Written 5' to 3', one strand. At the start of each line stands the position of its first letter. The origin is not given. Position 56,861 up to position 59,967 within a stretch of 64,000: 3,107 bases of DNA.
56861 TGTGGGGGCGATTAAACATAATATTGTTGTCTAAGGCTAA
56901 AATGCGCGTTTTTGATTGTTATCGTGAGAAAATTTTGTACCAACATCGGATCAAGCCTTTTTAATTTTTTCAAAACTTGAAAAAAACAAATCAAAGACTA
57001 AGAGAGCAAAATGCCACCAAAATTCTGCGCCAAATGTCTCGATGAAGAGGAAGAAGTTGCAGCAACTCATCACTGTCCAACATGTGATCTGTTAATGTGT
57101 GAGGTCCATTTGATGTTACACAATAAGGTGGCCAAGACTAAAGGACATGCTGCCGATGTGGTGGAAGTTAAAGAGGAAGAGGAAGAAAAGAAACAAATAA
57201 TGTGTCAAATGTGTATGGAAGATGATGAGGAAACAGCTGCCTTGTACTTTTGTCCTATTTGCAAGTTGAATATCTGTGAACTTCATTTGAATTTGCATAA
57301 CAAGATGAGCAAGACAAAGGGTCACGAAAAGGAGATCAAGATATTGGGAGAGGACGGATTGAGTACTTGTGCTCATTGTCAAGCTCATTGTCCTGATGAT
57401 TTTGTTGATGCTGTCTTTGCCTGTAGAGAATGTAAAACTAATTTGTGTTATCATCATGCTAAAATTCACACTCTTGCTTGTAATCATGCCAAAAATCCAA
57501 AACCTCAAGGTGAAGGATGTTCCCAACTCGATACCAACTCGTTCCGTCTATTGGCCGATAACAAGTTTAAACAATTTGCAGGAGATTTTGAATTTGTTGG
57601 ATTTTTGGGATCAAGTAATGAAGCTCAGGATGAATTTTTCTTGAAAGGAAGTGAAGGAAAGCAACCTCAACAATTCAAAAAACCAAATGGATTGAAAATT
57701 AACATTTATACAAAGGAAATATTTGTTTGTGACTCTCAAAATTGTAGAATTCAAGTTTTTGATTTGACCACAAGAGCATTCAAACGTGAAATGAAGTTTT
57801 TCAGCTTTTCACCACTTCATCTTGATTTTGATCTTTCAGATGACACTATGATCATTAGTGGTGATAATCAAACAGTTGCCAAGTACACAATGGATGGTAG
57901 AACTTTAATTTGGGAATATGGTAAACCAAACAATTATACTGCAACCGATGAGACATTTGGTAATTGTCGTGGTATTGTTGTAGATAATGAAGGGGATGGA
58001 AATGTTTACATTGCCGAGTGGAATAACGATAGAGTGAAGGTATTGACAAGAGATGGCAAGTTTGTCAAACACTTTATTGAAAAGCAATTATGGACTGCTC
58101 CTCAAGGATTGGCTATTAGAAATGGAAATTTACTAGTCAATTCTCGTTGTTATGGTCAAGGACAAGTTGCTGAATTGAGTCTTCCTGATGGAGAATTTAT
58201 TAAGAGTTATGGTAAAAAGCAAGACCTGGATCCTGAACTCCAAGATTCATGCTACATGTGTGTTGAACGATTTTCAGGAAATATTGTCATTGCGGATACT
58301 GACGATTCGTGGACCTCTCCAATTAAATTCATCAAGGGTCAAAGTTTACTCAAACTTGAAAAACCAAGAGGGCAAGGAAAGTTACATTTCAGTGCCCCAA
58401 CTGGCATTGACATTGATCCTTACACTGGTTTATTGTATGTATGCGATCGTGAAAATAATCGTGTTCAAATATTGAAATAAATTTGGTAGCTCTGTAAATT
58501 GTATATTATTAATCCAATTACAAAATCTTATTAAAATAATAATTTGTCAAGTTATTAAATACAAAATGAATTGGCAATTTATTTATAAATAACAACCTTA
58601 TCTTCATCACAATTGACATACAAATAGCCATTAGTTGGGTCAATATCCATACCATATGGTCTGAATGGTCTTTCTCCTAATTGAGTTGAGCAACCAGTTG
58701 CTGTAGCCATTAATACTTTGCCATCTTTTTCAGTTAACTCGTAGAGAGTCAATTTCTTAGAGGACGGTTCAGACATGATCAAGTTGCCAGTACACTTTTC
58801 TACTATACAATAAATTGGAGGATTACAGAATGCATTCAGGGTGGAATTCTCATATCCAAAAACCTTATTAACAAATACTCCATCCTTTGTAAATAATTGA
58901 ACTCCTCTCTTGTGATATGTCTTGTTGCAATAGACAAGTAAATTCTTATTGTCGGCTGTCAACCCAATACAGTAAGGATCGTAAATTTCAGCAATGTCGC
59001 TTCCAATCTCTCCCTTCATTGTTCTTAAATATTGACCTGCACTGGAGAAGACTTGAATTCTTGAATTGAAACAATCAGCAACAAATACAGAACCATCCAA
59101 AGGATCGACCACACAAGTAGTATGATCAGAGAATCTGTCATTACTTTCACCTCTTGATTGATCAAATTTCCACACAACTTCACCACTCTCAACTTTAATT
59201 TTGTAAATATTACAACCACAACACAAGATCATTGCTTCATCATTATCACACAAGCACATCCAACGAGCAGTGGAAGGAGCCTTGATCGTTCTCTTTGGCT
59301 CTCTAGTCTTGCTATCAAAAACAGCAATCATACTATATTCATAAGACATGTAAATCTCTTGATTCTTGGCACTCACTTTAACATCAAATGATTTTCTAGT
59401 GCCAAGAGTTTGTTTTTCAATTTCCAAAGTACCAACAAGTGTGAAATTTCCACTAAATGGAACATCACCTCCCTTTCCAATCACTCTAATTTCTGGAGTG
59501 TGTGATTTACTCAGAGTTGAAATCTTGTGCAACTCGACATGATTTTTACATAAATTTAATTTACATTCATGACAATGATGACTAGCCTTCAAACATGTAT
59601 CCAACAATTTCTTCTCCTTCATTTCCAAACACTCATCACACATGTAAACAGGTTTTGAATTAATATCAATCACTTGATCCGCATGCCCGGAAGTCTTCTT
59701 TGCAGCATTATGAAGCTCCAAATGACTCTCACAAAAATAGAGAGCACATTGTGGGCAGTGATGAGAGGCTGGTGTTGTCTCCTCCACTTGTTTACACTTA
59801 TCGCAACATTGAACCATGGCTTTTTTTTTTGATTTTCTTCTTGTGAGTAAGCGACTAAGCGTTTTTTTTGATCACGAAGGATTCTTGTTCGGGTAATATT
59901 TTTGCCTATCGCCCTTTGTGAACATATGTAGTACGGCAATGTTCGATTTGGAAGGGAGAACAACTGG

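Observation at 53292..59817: Tight cluster of three paralogous B-box zinc-finger + NHL beta-propeller genes in a fungal-type genome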

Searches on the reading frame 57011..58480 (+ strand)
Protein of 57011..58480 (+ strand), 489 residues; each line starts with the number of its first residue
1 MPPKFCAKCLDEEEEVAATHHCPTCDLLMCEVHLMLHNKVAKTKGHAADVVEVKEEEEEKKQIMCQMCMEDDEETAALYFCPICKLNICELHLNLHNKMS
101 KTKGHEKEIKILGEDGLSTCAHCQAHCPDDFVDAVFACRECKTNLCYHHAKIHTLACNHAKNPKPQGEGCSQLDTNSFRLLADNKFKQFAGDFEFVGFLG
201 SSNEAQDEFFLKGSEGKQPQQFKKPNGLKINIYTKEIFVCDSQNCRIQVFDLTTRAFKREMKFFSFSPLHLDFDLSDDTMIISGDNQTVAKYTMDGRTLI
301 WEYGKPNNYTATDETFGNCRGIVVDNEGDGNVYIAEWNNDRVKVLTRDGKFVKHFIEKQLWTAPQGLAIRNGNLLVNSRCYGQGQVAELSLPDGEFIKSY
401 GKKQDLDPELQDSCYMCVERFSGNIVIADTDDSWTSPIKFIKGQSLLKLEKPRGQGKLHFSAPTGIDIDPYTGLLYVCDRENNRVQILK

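Call 3: search_protein_families(library=pfam, proteins=[window:57011-58480:+], max_evalue=1)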
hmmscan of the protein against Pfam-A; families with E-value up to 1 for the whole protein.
window:57011-58480:+ (489 aa): 10 families
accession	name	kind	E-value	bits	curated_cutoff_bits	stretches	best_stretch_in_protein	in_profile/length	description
PF01436.27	NHL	-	2.3e-15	56.2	20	3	460-487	1-27/28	NHL repeat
PF08450.18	SGL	-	9.3e-06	25.8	26.3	1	218-353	129-218/246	SMP-30/Gluconolactonase/LRE-like region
PF01731.26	Arylesterase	-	3.3e-05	24.5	21.3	0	459-488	52-81/86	Arylesterase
PF22586.1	ANCHR-like_BBOX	-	0.00022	21.7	27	2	65-106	2-38/39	ANCHR-like B-box zinc-binding domain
PF17170.10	DUF5128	-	0.012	15.3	22.9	1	214-263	81-130/321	6-bladed beta-propeller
PF01363.27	FYVE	-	0.015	15.9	27.8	1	5-71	10-64/67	FYVE zinc finger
PF03107.22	C1_2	-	0.062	14.1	26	1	57-90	12-45/48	C1 domain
PF09636.16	XkdW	-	0.093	12.9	24.6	1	323-340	20-36/57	XkdW protein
PF21601.3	GldM_2nd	-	0.14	13.1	24.4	1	415-465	21-68/98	GldM second domain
PF24684.1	Vgb_lyase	-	0.21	10.8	50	1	319-373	223-276/290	Virginiamycin B lyase family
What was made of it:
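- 57638..58477 (+): G2 six-bladed NHL propeller (aa 210-489). Pfam NHL scores 56.2 bits (call 3).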

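Call 5: find_encoding_contigs(protein=window:57011-58480:+, flank=10000, max_places=6)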
Protein window:57011-58480:+ (489 aa): no gene with exactly this product is on record in the collection.

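Call 6: find_homologous_proteins(query=window:57011-58477:+)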
Query window:57011-58477:+ (489 aa): 58 proteins with E <= 0.001 among 8000 candidates.
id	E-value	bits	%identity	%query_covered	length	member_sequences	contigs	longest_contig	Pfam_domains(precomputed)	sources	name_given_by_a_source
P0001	1.1e-17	82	26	45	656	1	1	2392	PF06977.18,PF17170.11,PF13449.13,PF01436.28,PF25021.2,PF06739.18,PF08450.19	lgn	-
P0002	1.1e-16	79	26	62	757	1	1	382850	PF17170.11,PF13449.13,PF20067.6,PF02393.22,PF24684.2,PF01436.28,PF25021.2,PF06739.18,PF08450.19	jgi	jgi:tripartite motif-containing protein 71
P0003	3.8e-16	77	24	57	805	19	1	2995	PF17170.11,PF13449.13,PF24684.2,PF15869.12,PF01436.28,PF25021.2,PF06739.18,PF08450.19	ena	-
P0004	8.8e-16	76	27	43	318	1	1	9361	PF17170.11,PF20067.6,PF24684.2,PF01436.28,PF25021.2,PF06739.18,PF08450.19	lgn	-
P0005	3.2e-14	70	26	61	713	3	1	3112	PF17170.11,PF13449.13,PF20067.6,PF24684.2,PF01436.28,PF25021.2,PF06739.18,PF08450.19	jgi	jgi:DNA-binding beta-propeller fold protein YncE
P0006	9.8e-14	69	23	63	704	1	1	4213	PF06977.18,PF17170.11,PF13449.13,PF20067.6,PF01436.28,PF25021.2,PF06739.18,PF08450.19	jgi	jgi:tripartite motif-containing protein 71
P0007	1.1e-12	65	27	35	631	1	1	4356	PF06977.18,PF17170.11,PF13449.13,PF20067.6,PF01436.28,PF25021.2,PF06739.18,PF08450.19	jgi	jgi:sugar lactone lactonase YvrE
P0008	1.5e-12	65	22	53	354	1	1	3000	PF17170.11,PF23381.2,PF02393.22,PF24684.2,PF01436.28,PF25021.2,PF06739.18,PF08450.19,PF00630.26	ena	-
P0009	1.5e-12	65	26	46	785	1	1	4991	PF00097.32,PF17170.11,PF13923.13,PF13445.13,PF15227.13,PF01436.28,PF13639.13,PF08450.19,PF00630.26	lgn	-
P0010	1.8e-12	65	27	55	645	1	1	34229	PF17170.11,PF23381.2,PF24684.2,PF01436.28,PF25021.2,PF08450.19,PF00630.26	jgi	-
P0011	2.1e-12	64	24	56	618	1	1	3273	PF10282.16,PF06977.18,PF17170.11,PF13449.13,PF03022.23,PF01436.28,PF25021.2,PF06739.18,PF08450.19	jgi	jgi:tripartite motif-containing protein 71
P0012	2.7e-12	64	24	54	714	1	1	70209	PF00097.32,PF17170.11,PF13923.13,PF13445.13,PF24684.2,PF01436.28,PF08450.19,PF00630.26,PF14634.13,PF13639.13,PF25021.2,PF00643.30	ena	-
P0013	1.4e-11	62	24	56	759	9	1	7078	PF17170.11,PF13449.13,PF24684.2,PF01436.28,PF25021.2,PF06739.18,PF08450.19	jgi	jgi:tripartite motif-containing protein 71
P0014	8.6e-11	59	25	57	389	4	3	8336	PF17170.11,PF01731.27,PF20067.6,PF02393.22,PF01436.28,PF25021.2,PF06739.18,PF08450.19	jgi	jgi:sugar lactone lactonase YvrE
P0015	1.0e-10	59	31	41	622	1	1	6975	PF07494.18,PF06977.18,PF17170.11,PF13449.13,PF20067.6,PF22701.4,PF24684.2,PF01436.28,PF25021.2,PF06739.18,PF08450.19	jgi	jgi:tripartite motif-containing protein 71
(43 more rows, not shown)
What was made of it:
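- The best general database hits to the G2 propeller are unnamed metagenomic or bacterial NHL proteins (call 6). All outside hits are at most 27% identical (call 6).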

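Call 19: search_solved_structures(query=window:57011-58477:+, max_evalue=0.01, show_alignments=0)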
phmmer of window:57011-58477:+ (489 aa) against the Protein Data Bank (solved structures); distinct sequences matched with E-value up to 0.01: 22.
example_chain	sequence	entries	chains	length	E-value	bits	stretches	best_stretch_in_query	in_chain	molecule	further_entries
6d69_A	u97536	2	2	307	5.8e-18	67.8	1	393-488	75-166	NHL Repeat Region of D. melanogaster Thin | Thin, isoform D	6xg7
7b2r_A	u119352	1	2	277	4.8e-14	54.9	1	324-469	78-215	Tripartite motif-containing protein 2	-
7b96_A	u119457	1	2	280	4.9e-14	54.9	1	328-469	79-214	Isoform 2 of Tripartite motif-containing protein 2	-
7qrv_A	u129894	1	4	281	4.9e-14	54.9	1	324-469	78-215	Tripartite motif-containing protein 2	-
7qrw_A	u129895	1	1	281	1.5e-13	53.2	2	213-467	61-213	Isoform 4 of Tripartite motif-containing protein 3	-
8j72_A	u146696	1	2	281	1.1e-12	50.4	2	325-487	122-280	E3 ubiquitin-protein ligase TRIM71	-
7qrx_A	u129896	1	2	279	7.9e-11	44.3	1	328-487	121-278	E3 ubiquitin-protein ligase TRIM71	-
9jur_A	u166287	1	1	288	9.1e-11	44.1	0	213-345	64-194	E3 ubiquitin-protein ligase TRIM71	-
6fpt_A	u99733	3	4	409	5.5e-10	41.5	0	213-348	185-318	E3 ubiquitin-protein ligase TRIM71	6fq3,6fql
3fvz_A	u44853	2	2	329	7.4e-06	27.9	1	216-267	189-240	Peptidyl-glycine alpha-amidating monooxygenase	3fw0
7zpz_A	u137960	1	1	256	2.3e-05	26.3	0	461-486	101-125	Pizza6-TSR-TSH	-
5wm0_A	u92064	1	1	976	0.00011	24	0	216-267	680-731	Peptidyl-glycine alpha-amidating monooxygenase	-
4zlr_A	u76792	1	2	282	0.00012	23.9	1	213-368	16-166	Brain tumor protein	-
1q7f_A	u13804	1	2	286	0.00013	23.8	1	213-366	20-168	brain tumor CG10719-PA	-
5ex7_A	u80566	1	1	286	0.00013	23.8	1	213-366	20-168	Brain tumor protein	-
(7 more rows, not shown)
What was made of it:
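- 57638..58477 (+): PDB sequence hits include Thin at 5.8e-18 and TRIM2, TRIM3 and TRIM71 (call 19).
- PDB sequence hits include Thin, TRIM2, TRIM3 and TRIM71 (call 19). The closest sequence hits in the PDB are also TRIM-NHL domains (call 19).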

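Call 59: predict_structure(alignment_id=A4)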
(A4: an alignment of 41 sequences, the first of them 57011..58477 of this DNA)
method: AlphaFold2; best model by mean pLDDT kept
length: 489 residues; sequences in the alignment: 41
mean_pLDDT: 76.3   pTM: 0.61
mean pLDDT of the five models: 76.3, 76.2, 76.1, 75.4, 74.3
residues with pLDDT >= 90: 229; 70-90: 124; 50-70: 34; < 50: 102
segments of 3 or more residues with pLDDT < 50: 56-59, 115-208, 405-407
pLDDT, mean of each block of 10 residues (from residue 1): 72 81 91 90 85 63 86 91 90 85 76 53 39 35 31 25 31 27 26 28 40 87 97 96 97 95 93 97 94 96 83 88 96 94 96 79 92 91 85 91 58 84 90 73 76 84 94 94 93
secondary structure, 60 per line:
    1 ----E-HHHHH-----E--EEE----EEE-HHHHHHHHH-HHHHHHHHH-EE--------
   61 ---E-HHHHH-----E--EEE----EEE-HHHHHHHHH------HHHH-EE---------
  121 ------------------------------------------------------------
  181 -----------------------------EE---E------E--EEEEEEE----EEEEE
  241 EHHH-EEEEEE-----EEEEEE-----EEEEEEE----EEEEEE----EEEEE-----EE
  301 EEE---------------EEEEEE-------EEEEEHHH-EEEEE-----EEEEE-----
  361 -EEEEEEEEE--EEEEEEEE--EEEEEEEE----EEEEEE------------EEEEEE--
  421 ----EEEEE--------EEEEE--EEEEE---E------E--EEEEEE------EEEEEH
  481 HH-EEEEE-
elements in order: H7-11 E20-22 E27-29 H31-39 H41-49 H66-70 E79-81 E86-88 H90-98 H105-108 E225-231 E236-241 E246-251 E257-262 E268-274 E279-284 E289-293 E299-303 E319-324 E332-336 E341-345 E351-355 E362-370 E373-380 E383-390 E395-400 E413-418 E425-429 E438-442 E445-449 E463-468 E475-479 E484-488
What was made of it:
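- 57638..58477 (+): The AF2 model has pLDDT of about 90 and 23 strands (call 59).
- On TRIM / RBCC family (TRIM-NHL, class VII / subfamily C): In the G2 AF2 model no helix is predicted in residues 115-208, but pLDDT there is below 50 (call 59).
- Checked: The third finger of G2 is divergent and poorly modelled (pLDDT 25-39, call 59).
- In the AF2 model most propeller blocks have pLDDT above 90 (call 59).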

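Call 61: fold_search(model_id=the predicted structure, library=pdb)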
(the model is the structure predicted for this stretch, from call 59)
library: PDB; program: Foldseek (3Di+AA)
matches with E <= 10: 1986; with E <= 0.001: 1859
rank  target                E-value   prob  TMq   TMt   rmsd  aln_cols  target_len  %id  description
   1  8j72_A                6.5e-19  1.00  0.49  0.85   2.9       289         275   22  Crystal structure of mammalian Trim71 in complex with lncRNA Trincr1 (released 2024-03-06)
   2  6xg7                  5.0e-18  1.00  0.49  0.80   2.8       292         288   25  1.3 A Resolution Structure of the of the NHL Repeat Region of D. melanogaster Thin (released 2020-12-16)
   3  7b2r_B                2.5e-17  1.00  0.47  0.82   3.2       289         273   19  Crystal structure of NHL domain of TRIM2 (released 2021-01-13)
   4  9jur                  7.0e-17  1.00  0.49  0.83   2.9       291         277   22  Crystal Structure of NHL domain of human E3 ubiquitin-protein ligase TRIM71 (released 2025-04-30)
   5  7b96_A                7.4e-17  1.00  0.47  0.80   3.1       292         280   19  NHL domain of human TRIM2 (released 2022-01-12)
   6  6fpt_B                8.2e-17  1.00  0.49  0.61   2.8       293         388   20  Crystal structure of Danio rerio Lin41 filamin-NHL domains (released 2018-05-09)
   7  7qrv_A                1.9e-16  1.00  0.47  0.80   3.3       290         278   19  Crystal structure of NHL domain of TRIM2 (full C-terminal) (released 2022-05-04)
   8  7qrv_D                2.6e-16  1.00  0.49  0.83   3.3       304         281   19  Crystal structure of NHL domain of TRIM2 (full C-terminal) (released 2022-05-04)
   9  7qrv_B                2.9e-16  1.00  0.47  0.80   3.1       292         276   19  Crystal structure of NHL domain of TRIM2 (full C-terminal) (released 2022-05-04)
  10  7b2r_A                3.6e-16  1.00  0.48  0.83   3.7       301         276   19  Crystal structure of NHL domain of TRIM2 (released 2021-01-13)
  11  6fq3_A                1.0e-15  1.00  0.48  0.60   3.3       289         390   21  Crystal structure of Danio rerio Lin41 filamin-NHL domains in complex with lin-29A 5'UTR 13mer RNA (released 2018-05-09)
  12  7qrw                  5.3e-15  1.00  0.46  0.80   3.5       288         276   21  Crystal structure of NHL domain of TRIM3 (released 2022-05-04)
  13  7nyq_B                2.0e-14  1.00  0.46  0.78   3.4       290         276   19  Crystal structure of the Mei-P26 NHL domain (released 2022-05-04)
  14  7nyq_A                2.1e-14  1.00  0.46  0.79   3.2       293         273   18  Crystal structure of the Mei-P26 NHL domain (released 2022-05-04)
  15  5ex7_A                2.1e-13  1.00  0.45  0.77   3.4       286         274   17  Crystal structure of Brat NHL domain in complex with an 8-nt hunchback mRNA (released 2015-12-09)
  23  3fvz                  3.9e-12  1.00  0.46  0.67   4.1       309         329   14  Structure of Peptidyl-alpha-hydroxyglycine alpha-Amidating Lyase (PAL) (released 2009-09-01)
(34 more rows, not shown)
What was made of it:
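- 57638..58477 (+): Foldseek matches TRIM71 at E 6.5e-19 with TM 0.85 (call 61).
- Closest known: Animal TRIM-NHL proteins. Same: The G2 propeller's 19 best structural matches are all from this group, with TM up to 0.85 (call 61).
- The top 19 Foldseek hits are all TRIM-NHL domains, TM 0.74-0.85 except one filamin-NHL chain (0.61) (call 61). The closest solved structures to the G2 propeller are RNA-binding NHL domains: TRIM71 bound to lncRNA (E 6.5e-19, TM 0.85), LIN-41 with RNA, Mei-P26 and Brat with RNA (call 61). The PAL structure 3fvz appears at E 7.4e-06 by sequence (call 19) and 3.9e-12 by fold (call 61). These hits are far weaker than the TRIM-NHL matches (calls 19, 61).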

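Call 66: search_protein_families(library=ncbifam, proteins=[window:57011-58477:+], max_evalue=0.01)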
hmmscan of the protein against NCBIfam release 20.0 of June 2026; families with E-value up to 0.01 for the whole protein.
window:57011-58477:+ (489 aa): 2 families
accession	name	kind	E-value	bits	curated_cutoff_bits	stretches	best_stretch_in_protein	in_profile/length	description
NF035926.1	scyF_NHL_VPEP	equivalog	1e-21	77.5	350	3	285-433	122-268/376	scytonemin biosynthesis PEP-CTERM protein ScyF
TIGR03866.1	PQQ_ABC_repeats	subfamily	6.9e-05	22.1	287.3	0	223-285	41-102/310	PQQ-dependent catabolism-associated beta-propeller protein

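Call 70: fold_search(model_id=the predicted structure, library=viral)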
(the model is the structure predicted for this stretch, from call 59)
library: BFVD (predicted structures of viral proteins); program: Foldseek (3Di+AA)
matches with E <= 10: 835; with E <= 0.001: 214
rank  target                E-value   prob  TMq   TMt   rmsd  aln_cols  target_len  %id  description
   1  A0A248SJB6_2          9.2e-13  1.00  0.37  0.19   5.1       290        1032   16  (no name in the UniProt tables at hand)
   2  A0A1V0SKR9            1.3e-12  1.00  0.40  0.16  32.9       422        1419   12  Collagen triple helix repeat motif-containing protein [Klosneuvirus KNV1]
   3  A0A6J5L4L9            1.8e-12  1.00  0.40  0.25   6.1       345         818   11  Uncharacterized protein [uncultured Caudovirales phage]
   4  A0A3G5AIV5            2.7e-12  1.00  0.47  0.34   9.1       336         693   16  TNF receptor-associated factor 6-like isoform X4 [Sylvanvirus sp.]
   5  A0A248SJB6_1          2.7e-12  1.00  0.38  0.19   3.7       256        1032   15  (no name in the UniProt tables at hand)
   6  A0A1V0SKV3            8.8e-11  1.00  0.41  0.55  17.6       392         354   11  Collagen triple helix repeat motif-containing protein [Klosneuvirus KNV1]
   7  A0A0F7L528            1.4e-10  1.00  0.25  0.20  21.5       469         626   11  Uncharacterized protein [uncultured marine virus]
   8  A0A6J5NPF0            1.4e-10  1.00  0.34  0.35  16.8       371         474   13  Uncharacterized protein [uncultured Caudovirales phage]
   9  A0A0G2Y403            1.5e-10  1.00  0.37  0.35   4.9       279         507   10  WD40 family protein [Acanthamoeba polyphaga mimivirus Kroon]
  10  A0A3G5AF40            1.9e-10  1.00  0.34  0.62   2.2       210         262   18  NHL repeat containing protein [Satyrvirus sp.]
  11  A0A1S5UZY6            3.1e-10  1.00  0.37  0.39   5.8       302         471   13  (no name in the UniProt tables at hand)
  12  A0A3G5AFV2            6.7e-10  1.00  0.40  0.39  23.4       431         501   11  TIGR03118 family protein [Satyrvirus sp.]
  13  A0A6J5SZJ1            8.8e-10  1.00  0.39  0.55   5.4       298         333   13  COG3391 Uncharacterized conserved protein [uncultured Caudovirales phage]
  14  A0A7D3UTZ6            1.0e-09  1.00  0.41  0.62   4.7       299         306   14  Lactonase 6-phosphogluconolactonase [Fadolivirus FV1/VV64]
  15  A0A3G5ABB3            1.2e-09  1.00  0.37  0.44   8.3       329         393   10  Putative E3 ubiquitin ligase complex SCF subunit sconB [Hyperionvirus sp.]
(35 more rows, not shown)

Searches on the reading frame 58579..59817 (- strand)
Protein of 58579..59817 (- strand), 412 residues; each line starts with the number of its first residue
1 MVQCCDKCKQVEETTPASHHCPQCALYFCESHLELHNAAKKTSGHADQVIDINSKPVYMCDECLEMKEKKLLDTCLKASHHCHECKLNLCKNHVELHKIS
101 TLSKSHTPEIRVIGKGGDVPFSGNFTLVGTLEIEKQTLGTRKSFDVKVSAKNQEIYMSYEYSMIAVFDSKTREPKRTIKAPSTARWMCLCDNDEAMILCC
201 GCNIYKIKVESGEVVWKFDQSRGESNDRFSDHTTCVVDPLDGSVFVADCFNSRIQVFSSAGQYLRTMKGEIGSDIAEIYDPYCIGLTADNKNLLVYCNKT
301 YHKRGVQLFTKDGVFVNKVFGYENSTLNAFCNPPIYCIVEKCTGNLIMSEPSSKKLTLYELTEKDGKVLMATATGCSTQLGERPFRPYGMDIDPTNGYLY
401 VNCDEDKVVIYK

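Call 3: search_protein_families(library=pfam, proteins=[window:58579-59817:-], max_evalue=1)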
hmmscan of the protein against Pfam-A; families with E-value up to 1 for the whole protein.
window:58579-59817:- (412 aa): 5 families
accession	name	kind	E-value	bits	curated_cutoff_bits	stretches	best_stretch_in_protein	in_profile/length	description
PF01363.27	FYVE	-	0.00038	21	27.8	1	2-66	8-64/67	FYVE zinc finger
PF11224.13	DUF3023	-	0.0049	17.2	22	1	282-316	1-36/129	Protein of unknown function (DUF3023)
PF01436.27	NHL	-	0.016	15.6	20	1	241-257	12-28/28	NHL repeat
PF24214.1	Phage_H_T_join_2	-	0.056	13.7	23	1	205-257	61-112/170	Putative phage head-tail joining protein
PF07881.17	Fucose_iso_N1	-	0.071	13.4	28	1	343-393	92-139/169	L-fucose isomerase, first N-terminal domain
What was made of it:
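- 58582..59445 (-): G3 NHL-type propeller (aa ~125-412), more divergent than the other two. Pfam NHL scores only 15.6 bits against 20 (call 3).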

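Call 66: search_protein_families(library=ncbifam, proteins=[window:58582-59817:-], max_evalue=0.01)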
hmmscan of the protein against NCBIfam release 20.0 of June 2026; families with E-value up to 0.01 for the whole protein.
window:58582-59817:- (412 aa): 2 families
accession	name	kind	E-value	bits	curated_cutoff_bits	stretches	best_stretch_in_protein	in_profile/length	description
NF035926.1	scyF_NHL_VPEP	equivalog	8.6e-13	48.2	350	1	209-324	179-287/376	scytonemin biosynthesis PEP-CTERM protein ScyF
TIGR03907.1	QH_beta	equivalog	0.0012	18.1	223.2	0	162-216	114-170/338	quinohemoprotein amine dehydrogenase subunit beta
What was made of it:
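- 58582..59445 (-): It also matches the NCBIfam ScyF NHL family at E 8.6e-13 (call 66).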
